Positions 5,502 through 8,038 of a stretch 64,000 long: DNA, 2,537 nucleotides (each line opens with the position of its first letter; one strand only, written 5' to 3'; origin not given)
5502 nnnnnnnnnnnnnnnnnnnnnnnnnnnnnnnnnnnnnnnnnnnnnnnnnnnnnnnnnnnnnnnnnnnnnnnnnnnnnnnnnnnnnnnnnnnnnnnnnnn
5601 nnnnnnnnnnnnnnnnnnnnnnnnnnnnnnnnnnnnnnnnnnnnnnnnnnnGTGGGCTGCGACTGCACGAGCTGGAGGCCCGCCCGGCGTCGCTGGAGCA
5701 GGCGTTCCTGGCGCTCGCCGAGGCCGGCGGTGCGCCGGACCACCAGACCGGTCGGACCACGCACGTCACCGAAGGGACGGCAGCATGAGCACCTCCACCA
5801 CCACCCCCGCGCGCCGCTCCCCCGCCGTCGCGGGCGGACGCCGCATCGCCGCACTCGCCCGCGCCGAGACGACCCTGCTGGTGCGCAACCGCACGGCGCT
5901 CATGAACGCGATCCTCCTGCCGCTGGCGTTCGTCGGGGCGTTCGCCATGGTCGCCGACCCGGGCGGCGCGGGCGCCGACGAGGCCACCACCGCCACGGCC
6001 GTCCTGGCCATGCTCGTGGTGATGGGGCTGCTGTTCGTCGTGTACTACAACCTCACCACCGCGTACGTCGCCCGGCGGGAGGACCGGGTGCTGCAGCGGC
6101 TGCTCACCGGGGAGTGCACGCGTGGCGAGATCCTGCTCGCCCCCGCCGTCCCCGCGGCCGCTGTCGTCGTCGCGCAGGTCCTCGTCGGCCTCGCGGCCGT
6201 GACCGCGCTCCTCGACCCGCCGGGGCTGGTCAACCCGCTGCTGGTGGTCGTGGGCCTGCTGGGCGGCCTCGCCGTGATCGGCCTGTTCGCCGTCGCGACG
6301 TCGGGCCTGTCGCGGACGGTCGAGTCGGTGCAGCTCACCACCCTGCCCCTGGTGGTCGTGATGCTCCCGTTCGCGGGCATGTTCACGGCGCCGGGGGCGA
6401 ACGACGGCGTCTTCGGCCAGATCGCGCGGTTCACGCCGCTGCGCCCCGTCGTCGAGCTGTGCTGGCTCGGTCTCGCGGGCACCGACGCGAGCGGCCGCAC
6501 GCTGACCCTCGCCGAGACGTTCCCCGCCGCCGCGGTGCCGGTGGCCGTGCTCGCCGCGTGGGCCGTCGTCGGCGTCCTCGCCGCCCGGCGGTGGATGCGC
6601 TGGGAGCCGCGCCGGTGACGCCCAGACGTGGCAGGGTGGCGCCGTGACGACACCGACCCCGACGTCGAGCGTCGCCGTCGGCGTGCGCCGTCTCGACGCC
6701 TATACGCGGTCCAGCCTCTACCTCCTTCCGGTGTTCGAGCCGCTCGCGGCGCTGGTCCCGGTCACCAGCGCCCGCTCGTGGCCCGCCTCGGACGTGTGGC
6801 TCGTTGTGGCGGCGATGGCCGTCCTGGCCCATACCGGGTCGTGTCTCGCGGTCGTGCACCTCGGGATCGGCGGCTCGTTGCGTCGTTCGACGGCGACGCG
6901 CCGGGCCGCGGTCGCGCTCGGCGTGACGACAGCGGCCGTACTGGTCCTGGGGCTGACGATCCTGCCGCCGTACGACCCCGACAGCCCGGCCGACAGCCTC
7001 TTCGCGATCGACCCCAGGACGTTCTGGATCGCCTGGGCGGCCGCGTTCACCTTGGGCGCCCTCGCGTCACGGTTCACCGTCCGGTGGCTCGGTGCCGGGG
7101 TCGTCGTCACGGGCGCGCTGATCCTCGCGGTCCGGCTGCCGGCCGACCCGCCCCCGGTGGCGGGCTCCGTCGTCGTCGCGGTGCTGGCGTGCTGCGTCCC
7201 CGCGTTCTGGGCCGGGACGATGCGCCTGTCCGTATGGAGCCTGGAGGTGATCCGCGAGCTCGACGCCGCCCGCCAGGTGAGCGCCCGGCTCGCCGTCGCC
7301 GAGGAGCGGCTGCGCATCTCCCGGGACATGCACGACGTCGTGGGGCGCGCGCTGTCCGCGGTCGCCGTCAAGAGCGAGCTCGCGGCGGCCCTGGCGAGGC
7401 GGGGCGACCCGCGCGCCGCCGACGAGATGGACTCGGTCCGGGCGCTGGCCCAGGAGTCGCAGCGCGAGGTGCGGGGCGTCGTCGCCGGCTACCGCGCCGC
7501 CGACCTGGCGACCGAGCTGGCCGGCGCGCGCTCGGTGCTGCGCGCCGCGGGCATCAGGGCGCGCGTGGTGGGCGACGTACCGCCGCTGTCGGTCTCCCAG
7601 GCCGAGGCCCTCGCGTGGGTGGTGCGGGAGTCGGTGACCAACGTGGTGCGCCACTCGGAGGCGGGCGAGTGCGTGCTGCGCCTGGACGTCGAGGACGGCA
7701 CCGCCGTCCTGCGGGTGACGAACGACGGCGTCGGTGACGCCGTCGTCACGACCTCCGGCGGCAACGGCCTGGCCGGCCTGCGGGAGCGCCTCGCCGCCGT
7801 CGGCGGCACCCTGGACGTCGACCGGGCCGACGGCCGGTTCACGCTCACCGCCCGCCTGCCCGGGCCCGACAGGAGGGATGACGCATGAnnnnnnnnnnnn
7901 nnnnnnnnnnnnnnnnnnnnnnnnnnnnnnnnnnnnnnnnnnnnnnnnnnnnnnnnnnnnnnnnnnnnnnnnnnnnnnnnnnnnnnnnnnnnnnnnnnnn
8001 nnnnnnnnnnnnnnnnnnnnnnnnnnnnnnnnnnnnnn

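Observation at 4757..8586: ABC-2 exporter, intramembrane-type histidine kinase and NarL-family regulator module with a downstream palindrome-bearing promoter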

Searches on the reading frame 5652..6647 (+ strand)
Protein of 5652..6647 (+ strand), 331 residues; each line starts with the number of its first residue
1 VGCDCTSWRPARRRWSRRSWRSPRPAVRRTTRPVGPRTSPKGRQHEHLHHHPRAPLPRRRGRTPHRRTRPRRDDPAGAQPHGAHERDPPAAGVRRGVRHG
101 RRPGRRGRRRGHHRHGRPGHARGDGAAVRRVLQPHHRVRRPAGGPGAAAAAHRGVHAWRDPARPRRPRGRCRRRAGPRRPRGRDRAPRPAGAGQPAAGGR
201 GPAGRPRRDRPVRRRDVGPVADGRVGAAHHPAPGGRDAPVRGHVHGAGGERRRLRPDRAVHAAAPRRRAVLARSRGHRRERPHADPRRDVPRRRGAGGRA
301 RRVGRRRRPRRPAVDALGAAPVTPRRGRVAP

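Call 4: search_protein_families(library=pfam, proteins=[window:5652-6647:+])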
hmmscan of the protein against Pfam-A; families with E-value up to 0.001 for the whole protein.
window:5652-6647:+ (331 aa): 0 families

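Call 57: search_protein_families(library=pfam, proteins=[window:5785-6618:+], max_evalue=0.001)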
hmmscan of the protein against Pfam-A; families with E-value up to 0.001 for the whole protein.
window:5785-6618:+ (277 aa): 2 families
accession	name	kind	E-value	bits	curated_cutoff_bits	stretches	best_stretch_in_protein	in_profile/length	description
PF01061.29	ABC2_membrane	-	5.2e-11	42.9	26.9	1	22-224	4-204/211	ABC-2 type transporter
PF12698.13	ABC2_membrane_3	-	7.3e-11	42.2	31.6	1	69-225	159-314/347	ABC-2 family transporter protein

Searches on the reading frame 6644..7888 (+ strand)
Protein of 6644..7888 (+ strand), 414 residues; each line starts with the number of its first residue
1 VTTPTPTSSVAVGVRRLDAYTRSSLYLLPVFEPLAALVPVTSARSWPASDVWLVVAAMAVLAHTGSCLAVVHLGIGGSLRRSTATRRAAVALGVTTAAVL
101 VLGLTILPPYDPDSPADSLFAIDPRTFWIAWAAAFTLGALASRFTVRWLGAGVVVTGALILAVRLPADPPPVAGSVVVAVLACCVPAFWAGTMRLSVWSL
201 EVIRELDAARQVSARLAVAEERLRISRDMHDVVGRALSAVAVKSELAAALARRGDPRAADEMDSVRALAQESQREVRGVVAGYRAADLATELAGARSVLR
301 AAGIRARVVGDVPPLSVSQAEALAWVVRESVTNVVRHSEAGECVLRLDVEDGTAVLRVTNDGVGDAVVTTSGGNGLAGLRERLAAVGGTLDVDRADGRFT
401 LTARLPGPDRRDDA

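Call 4: search_protein_families(library=pfam, proteins=[window:6644-7888:+])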
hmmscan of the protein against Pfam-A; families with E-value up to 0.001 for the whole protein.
window:6644-7888:+ (414 aa): 3 families
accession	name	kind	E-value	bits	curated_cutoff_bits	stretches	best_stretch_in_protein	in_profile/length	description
PF07730.19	HisKA_3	-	1.2e-16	61.4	24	1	221-287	1-67/68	Histidine kinase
PF02518.31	HATPase_c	-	5.8e-07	30.4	26.4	1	321-406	4-108/111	Histidine kinase-, DNA gyrase B-, and HSP90-like ATPase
PF13581.12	HATPase_c_2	-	0.00077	19.9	27.4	0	313-365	22-79/127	Histidine kinase-like ATPase domain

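Call 66: search_solved_structures(query=window:6644-7888:+, max_evalue=0.00001)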
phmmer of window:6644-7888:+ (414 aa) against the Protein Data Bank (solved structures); distinct sequences matched with E-value up to 0.00001: 9.
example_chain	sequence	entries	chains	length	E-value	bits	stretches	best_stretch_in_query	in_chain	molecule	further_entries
7ssj_A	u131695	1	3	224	3.7e-28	101.7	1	204-406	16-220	Sensor histidine kinase DesK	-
3gig_A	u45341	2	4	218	6.3e-28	101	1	205-406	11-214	Sensor histidine kinase desK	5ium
3gie_A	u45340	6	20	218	8.2e-27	97.3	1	205-406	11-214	Sensor histidine kinase desK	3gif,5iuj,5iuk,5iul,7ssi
3ehf_A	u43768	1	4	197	2.6e-26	95.7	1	219-406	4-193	Sensor kinase (YocF protein)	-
3ehh_A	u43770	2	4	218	1.1e-25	93.6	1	205-406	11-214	Sensor kinase (YocF protein)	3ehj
3ehg_A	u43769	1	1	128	5.1e-10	42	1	288-406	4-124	Sensor kinase (YocF protein)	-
8sbm_A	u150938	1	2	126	1.5e-07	33.9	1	301-397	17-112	GAF domain-containing protein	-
3zxo_A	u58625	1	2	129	3e-07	32.9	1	301-397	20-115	REDOX SENSOR HISTIDINE KINASE RESPONSE REGULATOR DEVS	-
3zxq_A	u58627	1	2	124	4.3e-06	29.1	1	320-396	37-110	HYPOXIA SENSOR HISTIDINE KINASE RESPONSE REGULATOR DOST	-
